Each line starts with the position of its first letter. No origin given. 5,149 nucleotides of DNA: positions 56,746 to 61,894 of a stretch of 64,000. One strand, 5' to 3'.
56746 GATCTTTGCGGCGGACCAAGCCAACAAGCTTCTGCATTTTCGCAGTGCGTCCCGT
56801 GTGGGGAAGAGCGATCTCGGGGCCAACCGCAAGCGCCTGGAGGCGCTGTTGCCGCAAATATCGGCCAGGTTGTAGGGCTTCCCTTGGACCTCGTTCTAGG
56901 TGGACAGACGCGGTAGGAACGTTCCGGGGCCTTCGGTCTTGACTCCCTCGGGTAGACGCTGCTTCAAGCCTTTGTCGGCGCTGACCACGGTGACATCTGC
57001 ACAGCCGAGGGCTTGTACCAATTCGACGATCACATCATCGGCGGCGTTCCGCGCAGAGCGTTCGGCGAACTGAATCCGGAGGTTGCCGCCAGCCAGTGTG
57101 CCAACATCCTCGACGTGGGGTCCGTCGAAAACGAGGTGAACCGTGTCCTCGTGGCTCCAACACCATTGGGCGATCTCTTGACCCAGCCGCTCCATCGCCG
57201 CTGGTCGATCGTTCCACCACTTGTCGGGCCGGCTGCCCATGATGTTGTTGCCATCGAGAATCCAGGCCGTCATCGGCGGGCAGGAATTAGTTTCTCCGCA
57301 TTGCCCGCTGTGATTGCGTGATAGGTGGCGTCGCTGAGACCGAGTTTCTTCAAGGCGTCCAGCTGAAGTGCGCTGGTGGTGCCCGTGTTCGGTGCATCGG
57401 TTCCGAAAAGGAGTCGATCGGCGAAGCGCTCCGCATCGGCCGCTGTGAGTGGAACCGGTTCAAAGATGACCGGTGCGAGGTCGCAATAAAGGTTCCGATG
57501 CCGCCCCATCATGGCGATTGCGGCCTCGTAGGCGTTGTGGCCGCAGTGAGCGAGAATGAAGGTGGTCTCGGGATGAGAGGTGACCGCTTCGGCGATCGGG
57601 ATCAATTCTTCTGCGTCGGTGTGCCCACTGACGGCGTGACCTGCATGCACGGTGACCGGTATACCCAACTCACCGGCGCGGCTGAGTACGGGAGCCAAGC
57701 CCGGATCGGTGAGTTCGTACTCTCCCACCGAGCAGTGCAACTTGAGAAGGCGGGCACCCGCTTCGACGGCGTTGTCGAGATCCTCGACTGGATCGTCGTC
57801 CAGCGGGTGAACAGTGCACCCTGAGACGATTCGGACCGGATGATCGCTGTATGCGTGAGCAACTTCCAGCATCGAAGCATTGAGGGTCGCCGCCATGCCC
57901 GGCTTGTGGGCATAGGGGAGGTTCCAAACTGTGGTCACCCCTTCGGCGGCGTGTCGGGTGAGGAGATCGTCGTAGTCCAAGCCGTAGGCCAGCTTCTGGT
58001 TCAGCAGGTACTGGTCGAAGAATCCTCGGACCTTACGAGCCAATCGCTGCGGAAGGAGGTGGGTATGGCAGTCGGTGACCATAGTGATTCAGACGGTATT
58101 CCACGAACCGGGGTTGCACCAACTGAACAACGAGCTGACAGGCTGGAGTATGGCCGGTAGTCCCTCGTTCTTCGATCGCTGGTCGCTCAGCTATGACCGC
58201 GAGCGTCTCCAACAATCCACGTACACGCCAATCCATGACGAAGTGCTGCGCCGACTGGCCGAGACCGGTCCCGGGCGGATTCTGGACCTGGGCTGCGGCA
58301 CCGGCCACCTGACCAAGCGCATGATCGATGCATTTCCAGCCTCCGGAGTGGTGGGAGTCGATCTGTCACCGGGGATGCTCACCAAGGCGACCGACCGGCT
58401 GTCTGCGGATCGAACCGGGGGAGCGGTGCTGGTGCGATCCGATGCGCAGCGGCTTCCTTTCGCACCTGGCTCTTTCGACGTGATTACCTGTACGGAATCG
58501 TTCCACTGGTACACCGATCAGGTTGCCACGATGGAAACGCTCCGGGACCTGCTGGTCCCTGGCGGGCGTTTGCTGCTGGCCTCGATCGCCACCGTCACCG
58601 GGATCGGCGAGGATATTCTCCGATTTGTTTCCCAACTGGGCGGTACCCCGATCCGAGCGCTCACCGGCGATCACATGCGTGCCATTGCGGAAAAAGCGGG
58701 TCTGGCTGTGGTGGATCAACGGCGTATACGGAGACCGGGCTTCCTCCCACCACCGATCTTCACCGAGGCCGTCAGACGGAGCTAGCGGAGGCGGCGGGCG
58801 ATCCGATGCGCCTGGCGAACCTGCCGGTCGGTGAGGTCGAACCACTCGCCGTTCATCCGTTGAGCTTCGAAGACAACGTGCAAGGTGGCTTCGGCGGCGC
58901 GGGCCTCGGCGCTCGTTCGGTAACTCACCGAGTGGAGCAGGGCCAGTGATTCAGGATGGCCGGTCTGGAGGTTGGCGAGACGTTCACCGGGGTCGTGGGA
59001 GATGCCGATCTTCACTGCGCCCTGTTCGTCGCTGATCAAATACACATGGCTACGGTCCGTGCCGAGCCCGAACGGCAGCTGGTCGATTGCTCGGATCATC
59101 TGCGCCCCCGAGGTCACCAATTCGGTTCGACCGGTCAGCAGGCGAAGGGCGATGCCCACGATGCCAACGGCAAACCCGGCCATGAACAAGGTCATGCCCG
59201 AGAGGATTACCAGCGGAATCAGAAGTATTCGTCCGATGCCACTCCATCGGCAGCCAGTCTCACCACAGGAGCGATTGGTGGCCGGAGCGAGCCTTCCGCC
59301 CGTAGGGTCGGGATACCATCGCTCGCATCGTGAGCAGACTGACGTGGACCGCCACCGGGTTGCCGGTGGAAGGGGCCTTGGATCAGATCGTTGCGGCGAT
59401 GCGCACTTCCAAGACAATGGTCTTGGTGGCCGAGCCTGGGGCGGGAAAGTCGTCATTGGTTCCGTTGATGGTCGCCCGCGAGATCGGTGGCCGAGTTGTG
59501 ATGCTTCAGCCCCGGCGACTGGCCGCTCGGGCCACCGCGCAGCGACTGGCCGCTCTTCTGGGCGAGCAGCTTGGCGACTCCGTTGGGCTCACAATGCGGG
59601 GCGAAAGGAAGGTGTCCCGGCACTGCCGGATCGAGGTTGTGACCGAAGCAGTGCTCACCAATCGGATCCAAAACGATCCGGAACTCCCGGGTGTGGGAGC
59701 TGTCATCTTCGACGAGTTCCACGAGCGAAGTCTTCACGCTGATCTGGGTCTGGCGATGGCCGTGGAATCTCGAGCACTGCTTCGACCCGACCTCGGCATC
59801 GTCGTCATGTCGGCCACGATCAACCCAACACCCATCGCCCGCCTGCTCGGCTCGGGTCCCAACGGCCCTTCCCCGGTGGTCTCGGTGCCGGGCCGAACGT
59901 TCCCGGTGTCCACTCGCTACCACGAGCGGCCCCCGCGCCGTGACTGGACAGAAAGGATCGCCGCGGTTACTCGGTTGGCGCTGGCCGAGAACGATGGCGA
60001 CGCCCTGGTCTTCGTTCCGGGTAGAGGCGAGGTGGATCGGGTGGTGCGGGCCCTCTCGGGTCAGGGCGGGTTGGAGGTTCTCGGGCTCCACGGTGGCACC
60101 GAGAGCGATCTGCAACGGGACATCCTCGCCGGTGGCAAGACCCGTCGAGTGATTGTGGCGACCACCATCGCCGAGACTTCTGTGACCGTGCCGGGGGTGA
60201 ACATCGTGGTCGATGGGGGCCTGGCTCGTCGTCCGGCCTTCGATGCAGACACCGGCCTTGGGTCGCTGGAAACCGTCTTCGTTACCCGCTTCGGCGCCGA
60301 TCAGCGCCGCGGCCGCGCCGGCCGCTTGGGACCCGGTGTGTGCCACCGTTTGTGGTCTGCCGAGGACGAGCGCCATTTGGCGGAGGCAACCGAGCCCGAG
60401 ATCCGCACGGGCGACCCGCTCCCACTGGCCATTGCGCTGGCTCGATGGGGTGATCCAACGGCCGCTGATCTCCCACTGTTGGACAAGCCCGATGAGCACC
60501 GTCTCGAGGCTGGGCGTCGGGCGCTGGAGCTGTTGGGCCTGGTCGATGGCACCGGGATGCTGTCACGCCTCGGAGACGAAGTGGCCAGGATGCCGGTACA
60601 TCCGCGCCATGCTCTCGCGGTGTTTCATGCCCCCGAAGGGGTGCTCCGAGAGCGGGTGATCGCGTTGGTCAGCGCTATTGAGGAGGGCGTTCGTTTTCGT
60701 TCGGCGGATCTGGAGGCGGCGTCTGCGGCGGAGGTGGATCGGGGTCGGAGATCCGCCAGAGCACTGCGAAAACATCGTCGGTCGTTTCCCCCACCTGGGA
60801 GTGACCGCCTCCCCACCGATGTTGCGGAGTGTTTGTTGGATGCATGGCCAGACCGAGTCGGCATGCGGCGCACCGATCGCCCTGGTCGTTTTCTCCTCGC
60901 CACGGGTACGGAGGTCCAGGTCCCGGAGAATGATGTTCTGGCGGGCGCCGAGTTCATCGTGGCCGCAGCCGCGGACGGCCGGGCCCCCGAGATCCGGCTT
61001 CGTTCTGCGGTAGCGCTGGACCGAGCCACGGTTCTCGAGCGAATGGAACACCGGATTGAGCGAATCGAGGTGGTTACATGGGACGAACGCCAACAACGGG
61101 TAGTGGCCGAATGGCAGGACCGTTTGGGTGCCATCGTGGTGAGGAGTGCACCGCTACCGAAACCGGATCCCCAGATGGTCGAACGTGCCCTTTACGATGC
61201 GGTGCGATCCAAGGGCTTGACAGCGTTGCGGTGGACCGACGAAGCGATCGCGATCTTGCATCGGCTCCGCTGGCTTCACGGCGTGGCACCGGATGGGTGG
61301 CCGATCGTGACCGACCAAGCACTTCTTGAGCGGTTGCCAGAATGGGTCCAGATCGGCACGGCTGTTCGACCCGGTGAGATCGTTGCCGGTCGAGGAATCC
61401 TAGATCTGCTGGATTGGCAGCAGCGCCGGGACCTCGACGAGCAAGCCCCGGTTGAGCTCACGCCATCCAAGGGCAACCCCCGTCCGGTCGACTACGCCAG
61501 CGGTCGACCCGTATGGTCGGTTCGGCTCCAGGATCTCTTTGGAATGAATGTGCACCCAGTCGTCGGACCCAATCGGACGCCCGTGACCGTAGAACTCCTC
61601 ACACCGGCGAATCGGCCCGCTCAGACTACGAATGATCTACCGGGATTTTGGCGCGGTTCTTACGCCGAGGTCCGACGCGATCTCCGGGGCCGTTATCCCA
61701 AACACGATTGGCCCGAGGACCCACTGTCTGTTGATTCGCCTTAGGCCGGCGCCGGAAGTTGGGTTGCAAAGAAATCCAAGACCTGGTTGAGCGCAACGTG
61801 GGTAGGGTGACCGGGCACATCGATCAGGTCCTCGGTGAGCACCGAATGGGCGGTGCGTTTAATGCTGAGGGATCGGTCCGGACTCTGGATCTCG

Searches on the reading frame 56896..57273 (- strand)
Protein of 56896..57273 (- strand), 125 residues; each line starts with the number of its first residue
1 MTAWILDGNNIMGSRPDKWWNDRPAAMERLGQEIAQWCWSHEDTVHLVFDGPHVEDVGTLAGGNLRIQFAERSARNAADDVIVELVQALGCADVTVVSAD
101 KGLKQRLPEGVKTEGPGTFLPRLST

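Call 8: search_protein_families(library=pfam, proteins=[window:56896-57273:-], max_evalue=0.001)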
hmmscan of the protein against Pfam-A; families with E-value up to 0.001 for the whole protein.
window:56896-57273:- (125 aa): 1 family
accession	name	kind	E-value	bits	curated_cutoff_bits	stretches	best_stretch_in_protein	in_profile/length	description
PF05991.17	NYN_YacP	-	1.2e-07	32.4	24.6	1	5-103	2-106/166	YacP-like NYN domain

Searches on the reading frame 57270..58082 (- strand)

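Call 9: search_protein_families(library=pfam, proteins=[window:57270-58082:-], max_evalue=0.001)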
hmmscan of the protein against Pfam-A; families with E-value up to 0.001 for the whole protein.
window:57270-58082:- (270 aa): 2 families
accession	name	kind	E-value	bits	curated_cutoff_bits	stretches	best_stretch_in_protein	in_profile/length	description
PF04909.20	Amidohydro_2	-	8.6e-35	121.3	26.4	1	4-266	2-287/289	Amidohydrolase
PF01026.27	TatD_DNase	-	0.00028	20.8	27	0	4-231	2-205/253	TatD related DNase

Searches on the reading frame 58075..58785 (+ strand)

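Call 9: search_protein_families(library=pfam, proteins=[window:58075-58785:+], max_evalue=0.001)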
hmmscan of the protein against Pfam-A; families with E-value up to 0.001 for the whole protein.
window:58075-58785:+ (236 aa): 15 families
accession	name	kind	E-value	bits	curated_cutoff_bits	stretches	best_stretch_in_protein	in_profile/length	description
PF13649.12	Methyltransf_25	-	1.1e-22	81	27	1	69-164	1-97/97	Methyltransferase domain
PF08241.18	Methyltransf_11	-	1.5e-21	77.3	21.2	1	70-167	1-94/95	Methyltransferase domain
PF08242.18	Methyltransf_12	-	4.4e-21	75.9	30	1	70-166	1-98/98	Methyltransferase domain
PF13847.12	Methyltransf_31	-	3.3e-19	69.4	27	1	68-173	6-114/145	Methyltransferase domain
PF13489.12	Methyltransf_23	-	1.5e-17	64.2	27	1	55-214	11-163/164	Methyltransferase domain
PF01209.24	Ubie_methyltran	-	5e-14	52.6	20.1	1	57-171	39-154/233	ubiE/COQ5 methyltransferase family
PF05175.20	MTS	-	1.1e-06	28.8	23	1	58-167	24-137/170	Methyltransferase small domain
PF00891.24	Methyltransf_2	-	6.2e-06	26.1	22.3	1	44-170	41-166/210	O-methyltransferase domain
PF08003.17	Methyltransf_9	-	1.3e-05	24.7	23.8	1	55-171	105-220/315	Protein of unknown function (DUF1698)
PF01135.25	PCMT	-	2.2e-05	24.8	20.3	1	67-168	75-171/210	Protein-L-isoaspartate(D-aspartate) O-methyltransferase (PCMT)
PF02353.26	CMAS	-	8.7e-05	22.4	27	1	58-174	55-170/273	Mycolic acid cyclopropane synthetase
PF05401.17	NodS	-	0.00013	22.4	24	1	63-169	41-145/201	Nodulation protein S (NodS)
PF01728.25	FtsJ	-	0.00075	19.9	24.1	0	67-139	23-97/181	FtsJ-like methyltransferase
PF03141.22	Methyltransf_29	-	0.00076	18.6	23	1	68-170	120-219/506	Putative S-adenosyl-L-methionine-dependent methyltransferase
PF24675.1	NpmA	-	0.001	18.9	60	0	45-128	3-90/214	16S rRNA (adenine(1408)-N(1))-methyltransferase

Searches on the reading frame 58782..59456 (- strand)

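Call 9: search_protein_families(library=pfam, proteins=[window:58782-59456:-], max_evalue=0.001)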
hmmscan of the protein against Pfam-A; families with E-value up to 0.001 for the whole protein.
window:58782-59456:- (224 aa): 2 families
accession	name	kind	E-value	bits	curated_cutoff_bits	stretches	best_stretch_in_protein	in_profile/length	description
PF13455.12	MUG113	-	2.4e-13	50.9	22.3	1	148-218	1-71/73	Meiotically up-regulated gene 113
PF10544.15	T5orf172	-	3.5e-09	37.5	20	1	137-217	2-97/101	T5orf172 domain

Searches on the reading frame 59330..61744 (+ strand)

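Call 9: search_protein_families(library=pfam, proteins=[window:59330-61744:+], max_evalue=0.001)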
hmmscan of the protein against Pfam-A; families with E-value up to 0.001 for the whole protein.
window:59330-61744:+ (804 aa): 4 families
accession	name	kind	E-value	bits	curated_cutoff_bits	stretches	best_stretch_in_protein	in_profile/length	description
PF08482.15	HrpB_C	-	4.9e-40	137.3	25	1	690-798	24-133/133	ATP-dependent helicase C-terminal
PF00271.37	Helicase_C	-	1e-12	48.7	23.5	1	210-334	3-110/110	Helicase conserved C-terminal domain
PF00270.35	DEAD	-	3.2e-11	43.7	26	1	20-167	7-162/167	DEAD/DEAH box helicase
PF24473.1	CON_HrpB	-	3.8e-09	36.6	27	1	576-609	2-35/35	ATP-dependent RNA helicase HrpB, connector region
